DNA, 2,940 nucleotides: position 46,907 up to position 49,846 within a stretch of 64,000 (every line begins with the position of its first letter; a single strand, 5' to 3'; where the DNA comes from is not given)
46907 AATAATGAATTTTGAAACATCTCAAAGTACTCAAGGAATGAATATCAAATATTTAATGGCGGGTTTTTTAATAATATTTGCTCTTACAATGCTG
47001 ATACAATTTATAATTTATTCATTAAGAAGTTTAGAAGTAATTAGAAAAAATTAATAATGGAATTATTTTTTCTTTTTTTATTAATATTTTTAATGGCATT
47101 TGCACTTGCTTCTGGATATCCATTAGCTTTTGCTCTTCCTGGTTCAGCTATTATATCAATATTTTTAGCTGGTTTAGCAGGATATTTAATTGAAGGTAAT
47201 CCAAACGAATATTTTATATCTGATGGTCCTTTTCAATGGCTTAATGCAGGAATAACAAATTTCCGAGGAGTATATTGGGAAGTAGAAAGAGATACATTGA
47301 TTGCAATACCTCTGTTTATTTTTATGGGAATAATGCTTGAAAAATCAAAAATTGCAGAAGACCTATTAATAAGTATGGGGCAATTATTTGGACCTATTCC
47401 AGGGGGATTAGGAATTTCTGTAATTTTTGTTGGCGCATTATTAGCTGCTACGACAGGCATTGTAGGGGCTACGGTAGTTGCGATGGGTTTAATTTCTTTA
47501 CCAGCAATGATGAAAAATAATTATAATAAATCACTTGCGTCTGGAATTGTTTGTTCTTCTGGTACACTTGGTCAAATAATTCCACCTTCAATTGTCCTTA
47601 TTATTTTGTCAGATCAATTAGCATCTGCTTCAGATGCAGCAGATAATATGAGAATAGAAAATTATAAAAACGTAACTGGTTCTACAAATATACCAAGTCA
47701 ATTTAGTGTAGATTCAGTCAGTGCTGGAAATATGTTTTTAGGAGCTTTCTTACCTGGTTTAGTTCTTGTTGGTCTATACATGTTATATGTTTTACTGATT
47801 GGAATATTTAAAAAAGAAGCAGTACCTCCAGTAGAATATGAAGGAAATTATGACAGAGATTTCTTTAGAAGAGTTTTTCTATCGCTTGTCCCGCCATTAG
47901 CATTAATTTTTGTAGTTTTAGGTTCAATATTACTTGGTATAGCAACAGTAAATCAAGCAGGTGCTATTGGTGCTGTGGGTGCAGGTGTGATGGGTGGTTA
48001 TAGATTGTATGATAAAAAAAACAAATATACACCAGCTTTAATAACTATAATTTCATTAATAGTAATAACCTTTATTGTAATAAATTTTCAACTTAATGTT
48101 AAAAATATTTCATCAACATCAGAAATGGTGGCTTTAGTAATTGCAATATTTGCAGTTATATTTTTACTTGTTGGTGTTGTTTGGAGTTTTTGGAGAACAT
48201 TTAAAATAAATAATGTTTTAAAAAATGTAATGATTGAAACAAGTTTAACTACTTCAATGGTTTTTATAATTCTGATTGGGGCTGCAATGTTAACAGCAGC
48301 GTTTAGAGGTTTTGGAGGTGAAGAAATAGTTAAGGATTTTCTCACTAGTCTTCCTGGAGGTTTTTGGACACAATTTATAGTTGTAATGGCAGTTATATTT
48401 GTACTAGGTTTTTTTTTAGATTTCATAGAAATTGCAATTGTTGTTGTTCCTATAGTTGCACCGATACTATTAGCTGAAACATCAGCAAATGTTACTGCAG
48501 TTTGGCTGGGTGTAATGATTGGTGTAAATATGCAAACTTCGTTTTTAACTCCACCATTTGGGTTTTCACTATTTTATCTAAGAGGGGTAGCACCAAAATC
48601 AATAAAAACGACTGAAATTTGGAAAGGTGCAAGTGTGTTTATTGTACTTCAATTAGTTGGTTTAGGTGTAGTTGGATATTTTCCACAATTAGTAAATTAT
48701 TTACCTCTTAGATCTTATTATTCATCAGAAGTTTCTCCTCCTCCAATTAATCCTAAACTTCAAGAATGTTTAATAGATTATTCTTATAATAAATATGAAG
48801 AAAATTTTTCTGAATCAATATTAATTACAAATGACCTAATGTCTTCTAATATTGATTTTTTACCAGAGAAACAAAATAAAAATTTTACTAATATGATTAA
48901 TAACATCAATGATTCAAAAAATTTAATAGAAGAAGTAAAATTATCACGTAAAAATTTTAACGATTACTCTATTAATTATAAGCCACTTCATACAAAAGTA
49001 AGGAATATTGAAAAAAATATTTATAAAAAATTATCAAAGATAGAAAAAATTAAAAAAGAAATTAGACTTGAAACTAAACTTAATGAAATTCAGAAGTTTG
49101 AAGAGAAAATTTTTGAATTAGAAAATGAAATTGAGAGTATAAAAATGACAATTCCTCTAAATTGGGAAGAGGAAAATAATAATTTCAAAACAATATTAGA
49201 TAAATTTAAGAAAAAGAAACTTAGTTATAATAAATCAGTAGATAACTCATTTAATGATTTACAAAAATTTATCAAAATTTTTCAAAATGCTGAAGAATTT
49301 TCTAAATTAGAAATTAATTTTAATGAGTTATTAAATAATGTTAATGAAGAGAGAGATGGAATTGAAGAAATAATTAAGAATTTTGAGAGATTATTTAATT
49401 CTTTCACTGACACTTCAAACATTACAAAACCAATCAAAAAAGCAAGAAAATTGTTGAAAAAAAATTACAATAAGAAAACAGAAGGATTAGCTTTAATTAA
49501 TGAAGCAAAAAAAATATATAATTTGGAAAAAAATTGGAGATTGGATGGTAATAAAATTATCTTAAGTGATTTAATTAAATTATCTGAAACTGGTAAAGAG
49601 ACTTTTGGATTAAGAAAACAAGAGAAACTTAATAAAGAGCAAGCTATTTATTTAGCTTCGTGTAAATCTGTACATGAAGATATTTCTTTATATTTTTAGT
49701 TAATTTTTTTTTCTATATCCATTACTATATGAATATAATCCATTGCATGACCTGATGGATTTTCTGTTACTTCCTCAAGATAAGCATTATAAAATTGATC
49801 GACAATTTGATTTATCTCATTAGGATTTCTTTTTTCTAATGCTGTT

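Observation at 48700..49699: TRAP large permease (DctM) fused in frame to a lysine/glutamate/asparagine-rich coiled-coil-like tail of about 330 aa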

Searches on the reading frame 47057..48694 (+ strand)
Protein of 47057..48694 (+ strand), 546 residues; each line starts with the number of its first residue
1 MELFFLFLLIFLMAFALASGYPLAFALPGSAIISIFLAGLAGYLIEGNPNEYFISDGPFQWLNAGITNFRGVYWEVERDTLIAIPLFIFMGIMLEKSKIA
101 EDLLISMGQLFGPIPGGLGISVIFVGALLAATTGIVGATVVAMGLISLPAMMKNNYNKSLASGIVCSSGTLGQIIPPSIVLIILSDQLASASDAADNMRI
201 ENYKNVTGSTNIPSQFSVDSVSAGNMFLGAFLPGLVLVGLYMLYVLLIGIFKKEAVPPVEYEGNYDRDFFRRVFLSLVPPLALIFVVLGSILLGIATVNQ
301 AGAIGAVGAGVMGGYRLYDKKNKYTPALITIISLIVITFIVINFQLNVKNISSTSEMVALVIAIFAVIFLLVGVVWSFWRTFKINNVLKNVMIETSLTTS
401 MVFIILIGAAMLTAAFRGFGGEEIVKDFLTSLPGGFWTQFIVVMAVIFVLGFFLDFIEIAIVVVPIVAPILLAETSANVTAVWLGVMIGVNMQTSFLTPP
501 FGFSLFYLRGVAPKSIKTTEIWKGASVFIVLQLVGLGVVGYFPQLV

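Call 49: find_homologous_proteins(query=window:47057-48694:+, max_evalue=1e-20)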
Query window:47057-48694:+ (546 aa): 8000 proteins with E <= 1e-20 among 8000 candidates; the best 120 are listed.
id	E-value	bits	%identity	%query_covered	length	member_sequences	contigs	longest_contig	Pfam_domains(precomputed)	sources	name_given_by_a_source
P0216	0.0e+0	1142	100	100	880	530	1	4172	PF06808.19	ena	-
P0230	0.0e+0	1113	96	100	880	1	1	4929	PF06808.19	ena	-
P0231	0.0e+0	1113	96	100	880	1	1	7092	PF06808.19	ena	-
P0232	0.0e+0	1113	96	100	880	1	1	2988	PF06808.19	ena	-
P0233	0.0e+0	1113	96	100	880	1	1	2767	PF06808.19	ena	-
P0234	0.0e+0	1113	96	100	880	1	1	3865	PF06808.19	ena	-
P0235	0.0e+0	1113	96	100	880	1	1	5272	PF06808.19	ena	-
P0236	0.0e+0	1113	96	100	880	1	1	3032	PF06808.19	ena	-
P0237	0.0e+0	1113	96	100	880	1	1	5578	PF06808.19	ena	-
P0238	0.0e+0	1112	96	100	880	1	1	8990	PF06808.19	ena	-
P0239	0.0e+0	1112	96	100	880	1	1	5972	PF06808.19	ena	-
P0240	0.0e+0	1111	96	100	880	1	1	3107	PF06808.19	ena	-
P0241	0.0e+0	1111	96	100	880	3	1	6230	PF06808.19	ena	-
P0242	0.0e+0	1111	96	100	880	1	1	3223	PF06808.19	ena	-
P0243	0.0e+0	1110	96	100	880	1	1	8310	PF06808.19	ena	-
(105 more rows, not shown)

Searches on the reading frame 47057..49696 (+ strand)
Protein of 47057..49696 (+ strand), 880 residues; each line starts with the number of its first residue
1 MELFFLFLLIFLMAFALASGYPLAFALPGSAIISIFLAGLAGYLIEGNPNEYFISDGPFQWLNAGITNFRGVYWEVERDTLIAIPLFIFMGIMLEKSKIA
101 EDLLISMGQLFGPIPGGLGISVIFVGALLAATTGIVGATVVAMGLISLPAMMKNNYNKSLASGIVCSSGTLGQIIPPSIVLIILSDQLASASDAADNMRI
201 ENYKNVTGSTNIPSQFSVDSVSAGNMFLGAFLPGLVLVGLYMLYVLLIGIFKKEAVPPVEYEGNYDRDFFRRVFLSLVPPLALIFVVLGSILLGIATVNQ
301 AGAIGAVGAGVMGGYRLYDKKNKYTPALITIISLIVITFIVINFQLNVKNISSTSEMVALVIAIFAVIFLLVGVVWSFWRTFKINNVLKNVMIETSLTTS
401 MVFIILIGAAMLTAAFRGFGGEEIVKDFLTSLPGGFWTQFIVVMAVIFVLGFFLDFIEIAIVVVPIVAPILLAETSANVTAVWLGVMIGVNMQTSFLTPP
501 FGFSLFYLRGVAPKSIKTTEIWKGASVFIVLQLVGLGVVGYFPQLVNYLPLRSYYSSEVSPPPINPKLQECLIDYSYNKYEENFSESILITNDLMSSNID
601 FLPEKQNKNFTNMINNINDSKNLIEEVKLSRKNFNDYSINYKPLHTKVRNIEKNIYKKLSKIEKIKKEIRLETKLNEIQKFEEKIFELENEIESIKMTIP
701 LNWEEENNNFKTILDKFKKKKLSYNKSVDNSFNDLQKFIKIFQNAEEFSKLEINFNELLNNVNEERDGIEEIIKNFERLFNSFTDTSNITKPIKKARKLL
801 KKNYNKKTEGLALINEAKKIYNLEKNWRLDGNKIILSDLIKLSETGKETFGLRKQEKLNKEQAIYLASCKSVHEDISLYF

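Call 3: search_protein_families(library=pfam, proteins=[window:47057-49696:+], max_evalue=0.1)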
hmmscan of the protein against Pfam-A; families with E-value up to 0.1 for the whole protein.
window:47057-49696:+ (880 aa): 1 family
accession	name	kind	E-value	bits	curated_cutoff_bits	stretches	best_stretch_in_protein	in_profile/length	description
PF06808.19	DctM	-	2.1e-63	215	23.8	3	12-187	3-158/413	Tripartite ATP-independent periplasmic transporter, DctM component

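Call 4: search_protein_families(library=ncbifam, proteins=[window:47057-49696:+], max_evalue=0.1)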
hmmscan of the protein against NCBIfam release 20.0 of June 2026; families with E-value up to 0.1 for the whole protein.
window:47057-49696:+ (880 aa): 4 families
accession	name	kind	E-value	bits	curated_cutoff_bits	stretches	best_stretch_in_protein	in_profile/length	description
TIGR00786.1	dctM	subfamily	1.4e-77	261.1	268.45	2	72-343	31-268/405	TRAP transporter large permease subunit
NF011634.1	PRK15060.1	equivalog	2e-16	60.1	800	2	80-185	55-160/425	2,3-diketo-L-gulonate TRAP transporter large permease YiaN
TIGR02123.1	TRAP_fused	subfamily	6.3e-09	35.1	320.65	1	82-177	169-264/615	TRAP transporter fused permease subunit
NF042955.1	Ppl_antiphage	equivalog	0.011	13.7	1000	1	604-817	430-640/882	anti-phage protein Ppl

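Call 30: search_solved_structures(query=window:47057-49696:+, max_evalue=0.01, show_alignments=2)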
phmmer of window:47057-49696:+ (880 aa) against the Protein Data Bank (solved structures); distinct sequences matched with E-value up to 0.01: 5.
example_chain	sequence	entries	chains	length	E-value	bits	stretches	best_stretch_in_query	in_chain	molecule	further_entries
9pym_A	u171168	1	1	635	1.9e-16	62.8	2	76-184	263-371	Isethionate TRAP transporter permease protein DctMQ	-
7qe5_A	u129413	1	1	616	4.8e-14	54.8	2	425-550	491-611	Sialic acid TRAP transporter permease protein SiaT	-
7qha_B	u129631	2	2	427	5.4e-14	54.6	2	76-184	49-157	Putative TRAP-type C4-dicarboxylate transport system, large permease component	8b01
8thi_A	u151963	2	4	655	6.8e-14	54.3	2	425-550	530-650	Sialic acid TRAP transporter permease protein SiaT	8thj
8y4w_A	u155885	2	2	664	1.4e-11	46.7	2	74-184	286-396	N-acetylneuraminate transporter small subunit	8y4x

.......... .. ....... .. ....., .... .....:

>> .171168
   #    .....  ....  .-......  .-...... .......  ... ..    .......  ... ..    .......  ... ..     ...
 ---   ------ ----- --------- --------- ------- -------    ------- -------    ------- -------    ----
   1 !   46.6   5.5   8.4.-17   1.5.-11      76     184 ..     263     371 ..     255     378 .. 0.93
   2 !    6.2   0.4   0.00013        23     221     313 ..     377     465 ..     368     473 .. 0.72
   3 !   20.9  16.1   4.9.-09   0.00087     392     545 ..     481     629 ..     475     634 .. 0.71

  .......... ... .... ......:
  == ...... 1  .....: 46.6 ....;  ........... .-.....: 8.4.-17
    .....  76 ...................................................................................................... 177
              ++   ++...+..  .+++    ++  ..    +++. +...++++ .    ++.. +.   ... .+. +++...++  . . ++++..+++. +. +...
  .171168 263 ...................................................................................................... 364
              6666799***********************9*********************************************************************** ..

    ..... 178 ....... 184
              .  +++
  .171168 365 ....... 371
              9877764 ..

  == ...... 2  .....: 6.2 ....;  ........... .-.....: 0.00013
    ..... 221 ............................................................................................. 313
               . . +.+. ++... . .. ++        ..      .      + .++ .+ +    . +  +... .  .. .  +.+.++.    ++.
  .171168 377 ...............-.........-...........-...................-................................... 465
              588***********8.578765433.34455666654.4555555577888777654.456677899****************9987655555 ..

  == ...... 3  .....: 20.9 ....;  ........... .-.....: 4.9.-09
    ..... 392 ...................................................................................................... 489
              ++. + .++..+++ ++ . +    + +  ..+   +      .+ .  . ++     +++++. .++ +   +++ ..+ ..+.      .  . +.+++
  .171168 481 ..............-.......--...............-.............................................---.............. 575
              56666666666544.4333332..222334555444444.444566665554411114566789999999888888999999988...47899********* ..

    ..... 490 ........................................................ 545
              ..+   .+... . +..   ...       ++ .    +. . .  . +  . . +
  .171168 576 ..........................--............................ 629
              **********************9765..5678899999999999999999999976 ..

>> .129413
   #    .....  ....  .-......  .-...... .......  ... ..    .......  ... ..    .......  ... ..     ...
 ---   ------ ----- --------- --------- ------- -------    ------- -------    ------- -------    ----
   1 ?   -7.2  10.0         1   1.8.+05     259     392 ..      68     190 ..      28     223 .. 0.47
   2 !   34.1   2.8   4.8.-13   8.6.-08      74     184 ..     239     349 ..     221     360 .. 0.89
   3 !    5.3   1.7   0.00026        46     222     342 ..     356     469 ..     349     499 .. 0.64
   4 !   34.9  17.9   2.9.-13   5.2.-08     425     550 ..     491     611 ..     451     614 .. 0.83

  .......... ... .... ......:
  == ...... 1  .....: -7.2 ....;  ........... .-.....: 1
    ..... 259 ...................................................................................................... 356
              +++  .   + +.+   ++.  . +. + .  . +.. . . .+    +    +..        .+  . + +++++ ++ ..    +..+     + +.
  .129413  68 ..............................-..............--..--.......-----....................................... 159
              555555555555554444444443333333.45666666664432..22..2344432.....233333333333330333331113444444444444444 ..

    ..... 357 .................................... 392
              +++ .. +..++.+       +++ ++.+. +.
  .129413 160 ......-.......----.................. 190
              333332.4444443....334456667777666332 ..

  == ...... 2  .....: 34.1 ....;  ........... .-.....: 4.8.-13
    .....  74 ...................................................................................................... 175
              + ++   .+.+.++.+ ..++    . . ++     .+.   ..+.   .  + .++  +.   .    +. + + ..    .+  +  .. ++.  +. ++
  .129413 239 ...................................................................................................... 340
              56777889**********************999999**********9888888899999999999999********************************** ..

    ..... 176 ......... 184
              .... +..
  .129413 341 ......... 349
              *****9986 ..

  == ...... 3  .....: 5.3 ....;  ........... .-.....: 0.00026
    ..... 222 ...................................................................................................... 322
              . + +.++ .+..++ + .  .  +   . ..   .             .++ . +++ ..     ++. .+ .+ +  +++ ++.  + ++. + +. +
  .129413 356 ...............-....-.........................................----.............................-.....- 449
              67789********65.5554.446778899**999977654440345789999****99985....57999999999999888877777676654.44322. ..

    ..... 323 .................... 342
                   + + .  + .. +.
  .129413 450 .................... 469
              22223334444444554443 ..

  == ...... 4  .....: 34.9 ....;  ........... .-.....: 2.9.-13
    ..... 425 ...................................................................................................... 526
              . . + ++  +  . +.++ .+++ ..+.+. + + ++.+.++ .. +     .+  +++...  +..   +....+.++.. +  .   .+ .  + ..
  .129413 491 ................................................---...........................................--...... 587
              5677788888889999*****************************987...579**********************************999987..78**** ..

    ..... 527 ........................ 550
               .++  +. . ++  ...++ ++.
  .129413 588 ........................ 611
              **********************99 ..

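Call 43: list_cluster_members(proteins=[P0051, P0102, P0112, P0093, P0061, P0058, P0048, window:47057-49696:+])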
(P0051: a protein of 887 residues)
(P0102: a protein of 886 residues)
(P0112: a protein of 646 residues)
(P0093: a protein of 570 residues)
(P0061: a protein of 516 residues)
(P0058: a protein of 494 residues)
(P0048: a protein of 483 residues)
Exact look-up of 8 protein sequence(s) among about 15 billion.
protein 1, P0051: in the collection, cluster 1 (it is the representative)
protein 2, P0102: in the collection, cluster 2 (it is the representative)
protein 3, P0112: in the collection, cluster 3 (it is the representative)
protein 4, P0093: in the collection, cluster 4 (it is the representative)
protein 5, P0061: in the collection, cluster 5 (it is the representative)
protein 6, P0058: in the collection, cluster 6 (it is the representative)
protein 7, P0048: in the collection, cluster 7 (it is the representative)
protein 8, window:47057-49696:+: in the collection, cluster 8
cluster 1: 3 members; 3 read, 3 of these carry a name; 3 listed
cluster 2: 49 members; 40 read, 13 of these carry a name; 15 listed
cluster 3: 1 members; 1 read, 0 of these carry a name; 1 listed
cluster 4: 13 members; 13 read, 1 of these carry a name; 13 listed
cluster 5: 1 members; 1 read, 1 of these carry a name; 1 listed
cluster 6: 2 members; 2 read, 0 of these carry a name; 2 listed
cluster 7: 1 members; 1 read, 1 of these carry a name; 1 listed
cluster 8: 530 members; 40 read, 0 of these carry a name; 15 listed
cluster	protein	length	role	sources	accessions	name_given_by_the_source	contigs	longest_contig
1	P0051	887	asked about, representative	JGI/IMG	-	tripartite ATP-independent transporter DctM subunit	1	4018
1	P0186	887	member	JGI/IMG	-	tripartite ATP-independent transporter DctM subunit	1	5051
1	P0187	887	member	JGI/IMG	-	tripartite ATP-independent transporter DctM subunit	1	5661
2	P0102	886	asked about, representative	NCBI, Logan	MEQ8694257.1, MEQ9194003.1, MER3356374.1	MAG: TRAP transporter large permease subunit [Gammaproteobacteria bacterium]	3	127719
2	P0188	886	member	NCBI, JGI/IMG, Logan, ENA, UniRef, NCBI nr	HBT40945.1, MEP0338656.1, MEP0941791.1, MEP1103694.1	MAG: TRAP transporter large permease subunit [Alphaproteobacteria bacterium] | tripartite ATP-independent transporter DctM subunit | TRAP transporter large permease n=1 Tax=Roseibium sp. TaxID=1936156 RepID=UPI000E98A448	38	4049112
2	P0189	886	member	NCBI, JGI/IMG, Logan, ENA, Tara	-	strand:+ start:1660 stop:4320 length:2661 start_codon:yes stop_codon:yes ...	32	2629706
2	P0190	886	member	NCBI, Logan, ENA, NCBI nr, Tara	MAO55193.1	MAG: C4-dicarboxylate ABC transporter permease [Rhodospirillaceae bacterium] | C4-dicarboxylate ABC transporter permease [Rhodospirillaceae bacterium] | strand:- start:164 stop:2824 length:2661 start_codon:yes stop_codon:yes gene_type:complete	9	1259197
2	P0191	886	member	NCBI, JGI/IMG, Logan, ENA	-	tripartite ATP-independent transporter DctM subunit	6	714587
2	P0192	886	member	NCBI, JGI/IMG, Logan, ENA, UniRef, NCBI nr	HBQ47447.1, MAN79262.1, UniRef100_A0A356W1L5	MAG TPA: C4-dicarboxylate ABC transporter permease [Hyphomonas atlantica] | C4-dicarboxylate ABC transporter permease n=1 Tax=Hyphomonas atlantica TaxID=1280948 ... | C4-dicarboxylate ABC transporter permease [Magnetovibrio sp.]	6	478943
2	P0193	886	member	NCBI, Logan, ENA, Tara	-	strand:+ start:99323 stop:101983 length:2661 start_codon:yes stop_codon:yes ...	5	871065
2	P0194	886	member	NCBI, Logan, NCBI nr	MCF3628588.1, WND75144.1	TRAP transporter large permease subunit [Thalassospiraceae bacterium LMO-SO8] | TRAP transporter large permease subunit [Alphaproteobacteria bacterium LMO-S08]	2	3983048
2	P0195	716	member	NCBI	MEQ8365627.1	MAG: TRAP transporter large permease subunit, partial [Roseicyclus sp.]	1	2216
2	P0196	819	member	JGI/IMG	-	TRAP-type mannitol/chloroaromatic compound transport system permease large subunit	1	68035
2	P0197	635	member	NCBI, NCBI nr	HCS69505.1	MAG TPA: C4-dicarboxylate ABC transporter permease, partial [Rhodospirillaceae bacterium] | C4-dicarboxylate ABC transporter permease [Rhodospirillaceae bacterium]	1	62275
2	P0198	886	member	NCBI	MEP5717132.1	MAG: TRAP transporter large permease subunit [Alphaproteobacteria bacterium]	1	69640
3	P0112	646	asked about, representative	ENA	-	-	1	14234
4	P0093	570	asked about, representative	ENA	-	-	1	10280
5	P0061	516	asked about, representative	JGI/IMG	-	hypothetical protein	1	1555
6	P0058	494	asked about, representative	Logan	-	-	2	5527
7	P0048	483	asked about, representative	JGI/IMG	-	hypothetical protein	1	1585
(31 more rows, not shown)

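Call 75: predict_structure(alignment_id=A4)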
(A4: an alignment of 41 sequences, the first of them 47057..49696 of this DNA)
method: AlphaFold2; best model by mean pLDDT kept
length: 880 residues; sequences in the alignment: 41
mean_pLDDT: 62.5   pTM: 0.44
mean pLDDT of the five models: 62.5, 60.5, 57.9, 56.9, 56.6
residues with pLDDT >= 90: 134; 70-90: 202; 50-70: 220; < 50: 324
segments of 3 or more residues with pLDDT < 50: 1-6, 20-28, 53-192, 215-241, 255-258, 287-302, 385-406, 451-455, 475-485, 487-519, 531-533, 535-540, 542-564, 873-880
pLDDT, mean of each block of 10 residues (from residue 1): 49 57 47 61 62 46 38 34 34 36 34 27 32 35 41 37 30 31 42 52 61 47 40 45 54 50 56 56 50 43 54 60 70 76 63 73 80 73 51 43 48 57 65 62 58 51 60 50 45 37 36 43 49 47 39 38 56 86 89 88 90 93 92 89 89 90 88 86 92 90 90 90 88 92 92 89 83 89 87 90 85 92 92 92 90 75 70 41
secondary structure, 60 per line:
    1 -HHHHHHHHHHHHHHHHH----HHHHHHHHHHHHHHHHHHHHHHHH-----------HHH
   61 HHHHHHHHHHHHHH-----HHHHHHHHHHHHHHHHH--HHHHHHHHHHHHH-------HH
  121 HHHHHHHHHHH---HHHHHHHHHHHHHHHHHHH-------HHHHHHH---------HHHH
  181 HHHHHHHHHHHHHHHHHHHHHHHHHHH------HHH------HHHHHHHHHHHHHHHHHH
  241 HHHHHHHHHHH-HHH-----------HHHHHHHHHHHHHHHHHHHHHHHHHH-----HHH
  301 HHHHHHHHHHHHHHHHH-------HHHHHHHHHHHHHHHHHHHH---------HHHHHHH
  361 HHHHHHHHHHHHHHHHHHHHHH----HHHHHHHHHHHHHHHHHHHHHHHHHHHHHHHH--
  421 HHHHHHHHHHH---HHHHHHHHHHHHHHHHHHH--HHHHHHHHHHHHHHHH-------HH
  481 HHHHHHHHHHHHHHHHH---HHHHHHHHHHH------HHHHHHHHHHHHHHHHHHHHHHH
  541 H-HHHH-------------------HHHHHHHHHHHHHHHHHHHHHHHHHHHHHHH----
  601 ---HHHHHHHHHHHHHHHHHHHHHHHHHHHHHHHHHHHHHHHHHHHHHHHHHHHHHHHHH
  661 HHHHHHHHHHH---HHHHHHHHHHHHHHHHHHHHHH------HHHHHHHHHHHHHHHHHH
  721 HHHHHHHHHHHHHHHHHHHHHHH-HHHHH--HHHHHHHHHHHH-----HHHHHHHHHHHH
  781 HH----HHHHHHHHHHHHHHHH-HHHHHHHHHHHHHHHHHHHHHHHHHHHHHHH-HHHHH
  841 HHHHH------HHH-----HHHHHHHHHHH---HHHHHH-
elements in order (helices of 4 or more, strands of 3 or more residues): H2-18 H23-46 H58-74 H80-96 H99-111 H119-131 H135-153 H161-167 H177-207 H223-251 H267-292 H298-317 H325-344 H354-382 H387-418 H421-431 H435-453 H456-471 H479-497 H501-511 H518-541 H543-546 H566-596 H604-671 H675-696 H703-743 H745-749 H752-763 H769-782 H787-802 H804-834 H836-845 H860-870 H874-879
